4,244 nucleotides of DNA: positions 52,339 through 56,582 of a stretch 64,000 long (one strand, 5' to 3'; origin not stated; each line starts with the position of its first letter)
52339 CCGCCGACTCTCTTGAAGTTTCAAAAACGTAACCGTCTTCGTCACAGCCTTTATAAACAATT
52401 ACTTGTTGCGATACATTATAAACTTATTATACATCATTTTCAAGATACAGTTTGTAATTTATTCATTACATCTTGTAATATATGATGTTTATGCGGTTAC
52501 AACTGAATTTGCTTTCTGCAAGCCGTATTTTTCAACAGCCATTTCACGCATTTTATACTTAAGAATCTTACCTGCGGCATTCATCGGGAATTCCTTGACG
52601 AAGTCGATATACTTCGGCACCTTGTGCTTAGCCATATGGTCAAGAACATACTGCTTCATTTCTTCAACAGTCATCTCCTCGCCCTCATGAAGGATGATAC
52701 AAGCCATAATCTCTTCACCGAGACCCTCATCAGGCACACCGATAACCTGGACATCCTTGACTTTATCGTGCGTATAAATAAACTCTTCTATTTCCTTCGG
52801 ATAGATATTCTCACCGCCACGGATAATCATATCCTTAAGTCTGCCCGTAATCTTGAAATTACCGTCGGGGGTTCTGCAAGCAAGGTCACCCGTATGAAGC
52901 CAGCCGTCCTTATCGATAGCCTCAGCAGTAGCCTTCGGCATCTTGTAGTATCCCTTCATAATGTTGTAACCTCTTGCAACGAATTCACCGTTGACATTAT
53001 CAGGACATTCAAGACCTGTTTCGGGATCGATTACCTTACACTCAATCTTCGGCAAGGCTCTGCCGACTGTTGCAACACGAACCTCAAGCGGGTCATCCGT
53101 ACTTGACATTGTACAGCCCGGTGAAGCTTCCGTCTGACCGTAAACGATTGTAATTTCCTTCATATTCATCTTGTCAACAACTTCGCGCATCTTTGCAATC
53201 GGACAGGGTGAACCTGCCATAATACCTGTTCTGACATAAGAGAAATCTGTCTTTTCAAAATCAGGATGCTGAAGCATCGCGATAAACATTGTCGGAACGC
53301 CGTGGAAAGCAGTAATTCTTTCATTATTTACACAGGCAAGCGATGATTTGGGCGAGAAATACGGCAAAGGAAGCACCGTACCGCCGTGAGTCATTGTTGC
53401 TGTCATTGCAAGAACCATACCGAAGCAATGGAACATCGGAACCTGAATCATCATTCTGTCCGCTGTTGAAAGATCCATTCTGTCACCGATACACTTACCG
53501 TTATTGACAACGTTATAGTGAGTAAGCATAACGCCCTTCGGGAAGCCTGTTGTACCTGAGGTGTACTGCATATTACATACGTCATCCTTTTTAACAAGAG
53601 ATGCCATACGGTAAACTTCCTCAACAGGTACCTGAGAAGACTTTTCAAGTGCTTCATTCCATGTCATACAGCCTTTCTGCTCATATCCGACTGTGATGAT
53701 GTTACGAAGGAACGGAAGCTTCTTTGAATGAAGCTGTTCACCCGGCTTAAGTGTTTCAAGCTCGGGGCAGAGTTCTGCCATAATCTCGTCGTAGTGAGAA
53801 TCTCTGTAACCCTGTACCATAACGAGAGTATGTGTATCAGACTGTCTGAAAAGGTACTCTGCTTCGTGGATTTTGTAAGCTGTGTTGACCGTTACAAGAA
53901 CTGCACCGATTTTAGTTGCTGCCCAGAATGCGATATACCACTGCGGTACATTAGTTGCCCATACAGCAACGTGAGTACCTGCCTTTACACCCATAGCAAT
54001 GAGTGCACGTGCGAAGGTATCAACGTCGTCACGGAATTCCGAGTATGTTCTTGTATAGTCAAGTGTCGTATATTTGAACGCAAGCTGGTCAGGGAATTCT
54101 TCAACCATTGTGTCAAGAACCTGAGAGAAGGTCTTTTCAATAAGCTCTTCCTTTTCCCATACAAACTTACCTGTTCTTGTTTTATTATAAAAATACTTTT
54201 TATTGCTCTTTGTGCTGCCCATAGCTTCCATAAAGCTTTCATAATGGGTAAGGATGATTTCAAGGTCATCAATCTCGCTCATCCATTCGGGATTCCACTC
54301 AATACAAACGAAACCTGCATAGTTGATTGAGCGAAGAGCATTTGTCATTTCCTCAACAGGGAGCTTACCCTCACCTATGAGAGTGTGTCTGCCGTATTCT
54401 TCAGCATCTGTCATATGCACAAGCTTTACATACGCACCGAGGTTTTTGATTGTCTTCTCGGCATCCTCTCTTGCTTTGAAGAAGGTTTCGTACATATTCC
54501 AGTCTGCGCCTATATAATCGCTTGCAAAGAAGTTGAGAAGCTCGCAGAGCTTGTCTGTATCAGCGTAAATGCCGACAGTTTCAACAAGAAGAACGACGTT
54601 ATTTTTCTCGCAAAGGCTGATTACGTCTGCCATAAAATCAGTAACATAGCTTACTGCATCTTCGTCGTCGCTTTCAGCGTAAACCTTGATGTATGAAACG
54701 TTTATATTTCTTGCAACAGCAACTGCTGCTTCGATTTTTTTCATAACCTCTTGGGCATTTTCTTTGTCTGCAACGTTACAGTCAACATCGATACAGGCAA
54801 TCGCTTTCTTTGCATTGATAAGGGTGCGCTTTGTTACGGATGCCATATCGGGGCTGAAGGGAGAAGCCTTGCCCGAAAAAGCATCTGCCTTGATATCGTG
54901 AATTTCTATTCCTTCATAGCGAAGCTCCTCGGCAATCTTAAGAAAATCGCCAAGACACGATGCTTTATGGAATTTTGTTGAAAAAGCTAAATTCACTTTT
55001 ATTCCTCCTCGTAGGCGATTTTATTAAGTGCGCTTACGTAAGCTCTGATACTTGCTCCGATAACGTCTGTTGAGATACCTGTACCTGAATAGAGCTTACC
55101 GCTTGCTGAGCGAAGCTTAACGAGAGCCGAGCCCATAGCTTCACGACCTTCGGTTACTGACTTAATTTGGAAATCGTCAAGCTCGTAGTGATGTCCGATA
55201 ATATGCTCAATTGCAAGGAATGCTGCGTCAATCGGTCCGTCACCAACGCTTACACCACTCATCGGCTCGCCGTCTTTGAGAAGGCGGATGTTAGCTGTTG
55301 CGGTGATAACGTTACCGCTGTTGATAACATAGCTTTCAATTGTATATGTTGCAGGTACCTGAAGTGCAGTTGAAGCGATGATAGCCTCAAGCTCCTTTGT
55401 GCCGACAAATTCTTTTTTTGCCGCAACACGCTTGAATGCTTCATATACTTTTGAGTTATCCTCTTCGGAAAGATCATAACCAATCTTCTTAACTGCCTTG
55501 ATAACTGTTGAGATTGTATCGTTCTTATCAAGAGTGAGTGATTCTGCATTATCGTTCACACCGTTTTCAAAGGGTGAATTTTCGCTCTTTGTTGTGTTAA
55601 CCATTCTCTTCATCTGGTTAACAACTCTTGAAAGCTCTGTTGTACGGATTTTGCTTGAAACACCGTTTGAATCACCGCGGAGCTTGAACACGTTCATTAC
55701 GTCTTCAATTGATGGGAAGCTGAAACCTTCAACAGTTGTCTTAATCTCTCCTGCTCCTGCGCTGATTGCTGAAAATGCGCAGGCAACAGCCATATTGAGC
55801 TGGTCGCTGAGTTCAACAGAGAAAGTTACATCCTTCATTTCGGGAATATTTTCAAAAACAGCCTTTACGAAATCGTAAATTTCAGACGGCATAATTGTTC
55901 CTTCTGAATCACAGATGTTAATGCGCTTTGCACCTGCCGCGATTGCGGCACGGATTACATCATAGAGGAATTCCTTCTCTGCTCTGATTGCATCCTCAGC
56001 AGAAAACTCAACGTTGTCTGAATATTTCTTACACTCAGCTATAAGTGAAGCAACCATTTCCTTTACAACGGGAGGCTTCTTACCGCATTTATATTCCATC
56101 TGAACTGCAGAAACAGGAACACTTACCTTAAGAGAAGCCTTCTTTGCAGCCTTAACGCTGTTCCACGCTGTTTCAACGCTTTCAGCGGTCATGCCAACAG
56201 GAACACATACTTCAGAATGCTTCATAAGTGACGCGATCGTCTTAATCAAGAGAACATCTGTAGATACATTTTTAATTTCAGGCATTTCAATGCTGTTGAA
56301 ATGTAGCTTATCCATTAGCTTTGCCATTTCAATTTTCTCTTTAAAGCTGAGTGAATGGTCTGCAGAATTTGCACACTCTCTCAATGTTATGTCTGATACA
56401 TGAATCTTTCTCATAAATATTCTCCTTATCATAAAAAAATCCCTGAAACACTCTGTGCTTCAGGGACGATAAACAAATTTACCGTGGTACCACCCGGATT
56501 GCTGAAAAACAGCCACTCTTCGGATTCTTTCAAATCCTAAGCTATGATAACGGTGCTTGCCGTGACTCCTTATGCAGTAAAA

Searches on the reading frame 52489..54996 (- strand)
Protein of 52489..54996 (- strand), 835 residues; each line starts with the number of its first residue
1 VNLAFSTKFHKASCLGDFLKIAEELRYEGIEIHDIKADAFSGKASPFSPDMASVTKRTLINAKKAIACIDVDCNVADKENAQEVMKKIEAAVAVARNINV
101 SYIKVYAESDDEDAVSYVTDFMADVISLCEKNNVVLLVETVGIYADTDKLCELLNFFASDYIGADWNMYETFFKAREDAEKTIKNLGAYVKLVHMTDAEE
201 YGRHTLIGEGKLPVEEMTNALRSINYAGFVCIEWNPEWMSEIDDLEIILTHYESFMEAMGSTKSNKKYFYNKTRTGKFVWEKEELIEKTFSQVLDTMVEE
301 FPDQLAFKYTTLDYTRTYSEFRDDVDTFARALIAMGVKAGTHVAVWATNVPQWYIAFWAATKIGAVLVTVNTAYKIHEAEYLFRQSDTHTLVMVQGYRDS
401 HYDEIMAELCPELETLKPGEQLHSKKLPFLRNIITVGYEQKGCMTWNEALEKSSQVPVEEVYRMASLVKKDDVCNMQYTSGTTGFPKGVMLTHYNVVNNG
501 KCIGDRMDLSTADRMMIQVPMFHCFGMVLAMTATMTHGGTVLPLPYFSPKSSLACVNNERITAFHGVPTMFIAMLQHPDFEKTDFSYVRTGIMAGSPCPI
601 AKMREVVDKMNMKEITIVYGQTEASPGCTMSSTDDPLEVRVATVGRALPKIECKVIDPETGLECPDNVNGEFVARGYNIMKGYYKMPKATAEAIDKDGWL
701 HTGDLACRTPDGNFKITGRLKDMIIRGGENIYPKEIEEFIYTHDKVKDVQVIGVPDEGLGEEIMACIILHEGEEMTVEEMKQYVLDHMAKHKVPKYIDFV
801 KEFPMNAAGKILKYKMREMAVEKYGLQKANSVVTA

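Call 67: search_protein_families(library=pfam, proteins=[window:52489-54996:-], max_evalue=0.00001)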
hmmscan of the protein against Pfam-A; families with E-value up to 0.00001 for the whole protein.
window:52489-54996:- (835 aa): 3 families
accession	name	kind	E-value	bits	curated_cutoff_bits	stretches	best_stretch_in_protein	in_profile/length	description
PF00501.34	AMP-binding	-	3.1e-90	303.2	29.9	1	297-684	4-384/384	AMP-binding enzyme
PF13193.12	AMP-binding_C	-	3.3e-16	60.4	24.5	1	735-810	1-76/76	AMP-binding enzyme C-terminal domain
PF01261.30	AP_endonuc_2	-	9.9e-16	58.6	31.1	1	20-236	2-231/249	Xylose isomerase-like TIM barrel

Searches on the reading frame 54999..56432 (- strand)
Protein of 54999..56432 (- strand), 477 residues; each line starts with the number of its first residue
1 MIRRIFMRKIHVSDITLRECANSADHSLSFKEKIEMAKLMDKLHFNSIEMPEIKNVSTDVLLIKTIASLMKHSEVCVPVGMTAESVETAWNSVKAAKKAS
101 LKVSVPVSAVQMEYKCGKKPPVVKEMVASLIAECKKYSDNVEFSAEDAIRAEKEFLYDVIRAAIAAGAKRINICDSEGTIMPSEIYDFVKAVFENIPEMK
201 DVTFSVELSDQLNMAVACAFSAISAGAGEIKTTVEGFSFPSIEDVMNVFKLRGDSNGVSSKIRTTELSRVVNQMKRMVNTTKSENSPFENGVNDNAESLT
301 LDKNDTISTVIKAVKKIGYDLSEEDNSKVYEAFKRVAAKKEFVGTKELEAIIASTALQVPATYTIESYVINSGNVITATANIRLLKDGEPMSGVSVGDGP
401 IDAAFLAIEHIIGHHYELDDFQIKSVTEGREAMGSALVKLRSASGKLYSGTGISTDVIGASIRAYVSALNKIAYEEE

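Call 67: search_protein_families(library=pfam, proteins=[window:54999-56432:-], max_evalue=0.00001)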
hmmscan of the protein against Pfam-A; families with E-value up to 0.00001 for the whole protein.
window:54999-56432:- (477 aa): 2 families
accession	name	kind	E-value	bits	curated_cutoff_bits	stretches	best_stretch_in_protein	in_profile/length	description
PF00682.25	HMGL-like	-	2.6e-40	138.9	29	1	10-237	2-223/260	HMGL-like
PF08502.15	LeuA_dimer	-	2.9e-29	102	24.9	1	346-472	5-130/131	LeuA allosteric (dimerisation) domain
